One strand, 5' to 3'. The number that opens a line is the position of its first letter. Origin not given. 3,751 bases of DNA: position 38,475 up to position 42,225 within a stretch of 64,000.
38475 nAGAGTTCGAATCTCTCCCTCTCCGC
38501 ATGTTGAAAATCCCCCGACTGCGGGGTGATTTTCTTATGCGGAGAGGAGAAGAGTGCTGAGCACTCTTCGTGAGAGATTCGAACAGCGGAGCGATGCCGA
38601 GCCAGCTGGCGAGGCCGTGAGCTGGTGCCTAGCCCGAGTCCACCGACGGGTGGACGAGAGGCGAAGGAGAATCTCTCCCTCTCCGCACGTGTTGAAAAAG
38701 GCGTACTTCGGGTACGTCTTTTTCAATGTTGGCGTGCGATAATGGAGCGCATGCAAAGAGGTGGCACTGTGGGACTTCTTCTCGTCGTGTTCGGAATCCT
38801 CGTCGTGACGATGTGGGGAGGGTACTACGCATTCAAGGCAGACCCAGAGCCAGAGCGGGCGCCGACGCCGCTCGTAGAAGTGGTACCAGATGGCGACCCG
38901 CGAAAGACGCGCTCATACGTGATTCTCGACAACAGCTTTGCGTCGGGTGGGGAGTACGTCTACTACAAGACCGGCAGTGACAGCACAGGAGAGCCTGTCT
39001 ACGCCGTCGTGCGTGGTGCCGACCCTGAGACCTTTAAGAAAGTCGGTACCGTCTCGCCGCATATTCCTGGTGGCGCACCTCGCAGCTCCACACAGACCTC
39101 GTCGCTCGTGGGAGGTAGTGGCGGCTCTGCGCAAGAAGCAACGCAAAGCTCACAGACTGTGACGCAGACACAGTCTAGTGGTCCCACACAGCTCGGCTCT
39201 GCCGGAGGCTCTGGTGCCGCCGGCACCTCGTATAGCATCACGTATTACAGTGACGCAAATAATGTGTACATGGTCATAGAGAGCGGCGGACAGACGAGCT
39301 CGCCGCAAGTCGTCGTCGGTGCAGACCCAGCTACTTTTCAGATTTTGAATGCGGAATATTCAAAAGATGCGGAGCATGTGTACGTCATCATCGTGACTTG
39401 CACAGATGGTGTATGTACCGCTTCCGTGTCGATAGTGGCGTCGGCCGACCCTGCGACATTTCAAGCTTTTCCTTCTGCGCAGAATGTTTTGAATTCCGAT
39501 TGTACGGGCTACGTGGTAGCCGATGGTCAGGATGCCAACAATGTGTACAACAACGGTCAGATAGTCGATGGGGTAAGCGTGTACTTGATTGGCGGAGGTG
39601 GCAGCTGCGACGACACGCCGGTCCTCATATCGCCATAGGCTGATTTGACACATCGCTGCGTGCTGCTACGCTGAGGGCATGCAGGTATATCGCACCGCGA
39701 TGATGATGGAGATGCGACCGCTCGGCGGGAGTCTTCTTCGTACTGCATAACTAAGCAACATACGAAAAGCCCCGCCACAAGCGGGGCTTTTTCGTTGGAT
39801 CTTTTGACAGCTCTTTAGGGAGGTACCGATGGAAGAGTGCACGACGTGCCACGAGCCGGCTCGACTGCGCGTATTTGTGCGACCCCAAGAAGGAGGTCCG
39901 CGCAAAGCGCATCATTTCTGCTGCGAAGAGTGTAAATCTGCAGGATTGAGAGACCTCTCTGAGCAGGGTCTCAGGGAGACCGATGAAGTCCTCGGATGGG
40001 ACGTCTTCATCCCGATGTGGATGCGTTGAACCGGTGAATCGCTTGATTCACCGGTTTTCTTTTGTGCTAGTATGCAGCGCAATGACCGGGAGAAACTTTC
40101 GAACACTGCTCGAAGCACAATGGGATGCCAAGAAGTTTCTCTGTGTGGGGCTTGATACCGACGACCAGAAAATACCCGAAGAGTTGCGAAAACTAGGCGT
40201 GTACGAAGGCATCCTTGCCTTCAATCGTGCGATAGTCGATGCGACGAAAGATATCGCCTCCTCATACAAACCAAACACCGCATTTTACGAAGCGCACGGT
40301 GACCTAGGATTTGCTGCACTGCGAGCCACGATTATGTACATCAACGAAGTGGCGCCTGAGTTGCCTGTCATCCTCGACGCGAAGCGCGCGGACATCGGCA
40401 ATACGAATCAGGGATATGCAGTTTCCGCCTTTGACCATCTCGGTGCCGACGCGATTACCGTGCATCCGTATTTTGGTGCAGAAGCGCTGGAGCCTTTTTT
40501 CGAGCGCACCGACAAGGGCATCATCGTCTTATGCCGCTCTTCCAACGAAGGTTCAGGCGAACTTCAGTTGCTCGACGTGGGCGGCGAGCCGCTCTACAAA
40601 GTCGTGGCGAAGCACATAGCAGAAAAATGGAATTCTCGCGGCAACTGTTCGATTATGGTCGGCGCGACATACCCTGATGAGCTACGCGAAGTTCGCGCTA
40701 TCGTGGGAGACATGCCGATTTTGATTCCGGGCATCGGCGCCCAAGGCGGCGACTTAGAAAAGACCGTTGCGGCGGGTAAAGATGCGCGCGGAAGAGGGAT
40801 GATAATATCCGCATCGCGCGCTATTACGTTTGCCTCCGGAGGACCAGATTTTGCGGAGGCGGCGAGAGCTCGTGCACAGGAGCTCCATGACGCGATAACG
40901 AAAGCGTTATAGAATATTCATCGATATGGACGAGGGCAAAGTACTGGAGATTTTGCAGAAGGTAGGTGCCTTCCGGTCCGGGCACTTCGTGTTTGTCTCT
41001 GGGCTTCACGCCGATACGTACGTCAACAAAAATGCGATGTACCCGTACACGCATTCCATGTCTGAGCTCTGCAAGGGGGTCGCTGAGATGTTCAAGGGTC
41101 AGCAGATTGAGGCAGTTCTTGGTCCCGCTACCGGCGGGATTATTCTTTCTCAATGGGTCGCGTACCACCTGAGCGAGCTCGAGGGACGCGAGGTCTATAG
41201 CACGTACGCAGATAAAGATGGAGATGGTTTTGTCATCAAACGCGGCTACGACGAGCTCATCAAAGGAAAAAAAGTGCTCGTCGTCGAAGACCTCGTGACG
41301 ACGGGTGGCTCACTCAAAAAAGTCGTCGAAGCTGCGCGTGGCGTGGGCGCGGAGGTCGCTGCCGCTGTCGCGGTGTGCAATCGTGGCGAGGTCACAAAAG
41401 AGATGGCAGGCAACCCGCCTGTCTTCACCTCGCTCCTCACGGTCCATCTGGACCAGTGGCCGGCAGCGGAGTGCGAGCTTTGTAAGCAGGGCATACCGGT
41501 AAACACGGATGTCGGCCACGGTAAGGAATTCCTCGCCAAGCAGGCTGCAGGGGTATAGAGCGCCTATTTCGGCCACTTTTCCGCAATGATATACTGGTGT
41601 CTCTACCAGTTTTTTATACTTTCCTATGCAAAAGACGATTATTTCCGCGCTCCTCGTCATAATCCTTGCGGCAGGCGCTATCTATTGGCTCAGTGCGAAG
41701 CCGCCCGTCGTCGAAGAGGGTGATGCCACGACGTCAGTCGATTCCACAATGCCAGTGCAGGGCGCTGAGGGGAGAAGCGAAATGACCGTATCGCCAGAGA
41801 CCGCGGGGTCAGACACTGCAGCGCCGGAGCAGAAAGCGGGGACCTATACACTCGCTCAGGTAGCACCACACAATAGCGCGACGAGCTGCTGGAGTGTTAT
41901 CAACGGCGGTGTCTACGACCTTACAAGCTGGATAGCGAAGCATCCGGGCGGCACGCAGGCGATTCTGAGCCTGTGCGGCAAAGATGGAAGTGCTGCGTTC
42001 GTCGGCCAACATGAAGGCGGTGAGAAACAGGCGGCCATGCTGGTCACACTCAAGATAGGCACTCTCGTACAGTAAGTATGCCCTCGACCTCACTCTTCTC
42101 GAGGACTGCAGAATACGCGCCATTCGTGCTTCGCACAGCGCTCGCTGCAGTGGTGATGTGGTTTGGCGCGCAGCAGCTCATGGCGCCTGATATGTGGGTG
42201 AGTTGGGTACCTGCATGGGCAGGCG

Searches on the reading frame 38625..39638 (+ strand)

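Call 74: search_protein_families(library=pfam, proteins=[window:38625-39638:+], max_evalue=0.001)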
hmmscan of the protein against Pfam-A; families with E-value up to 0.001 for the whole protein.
window:38625-39638:+ (337 aa): 1 family
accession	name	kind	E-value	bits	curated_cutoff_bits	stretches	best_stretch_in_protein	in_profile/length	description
PF13644.11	DKNYY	-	9.1e-12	46.2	25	0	94-140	87-123/141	DKNYY family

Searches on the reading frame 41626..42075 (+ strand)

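Call 74: search_protein_families(library=pfam, proteins=[window:41626-42075:+], max_evalue=0.001)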
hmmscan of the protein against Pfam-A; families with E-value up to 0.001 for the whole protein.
window:41626-42075:+ (149 aa): 1 family
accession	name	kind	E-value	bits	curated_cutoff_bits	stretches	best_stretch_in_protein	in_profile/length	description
PF00173.33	Cyt-b5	-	4.2e-19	68.8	23.7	1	75-147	1-73/74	Cytochrome b5-like Heme/Steroid binding domain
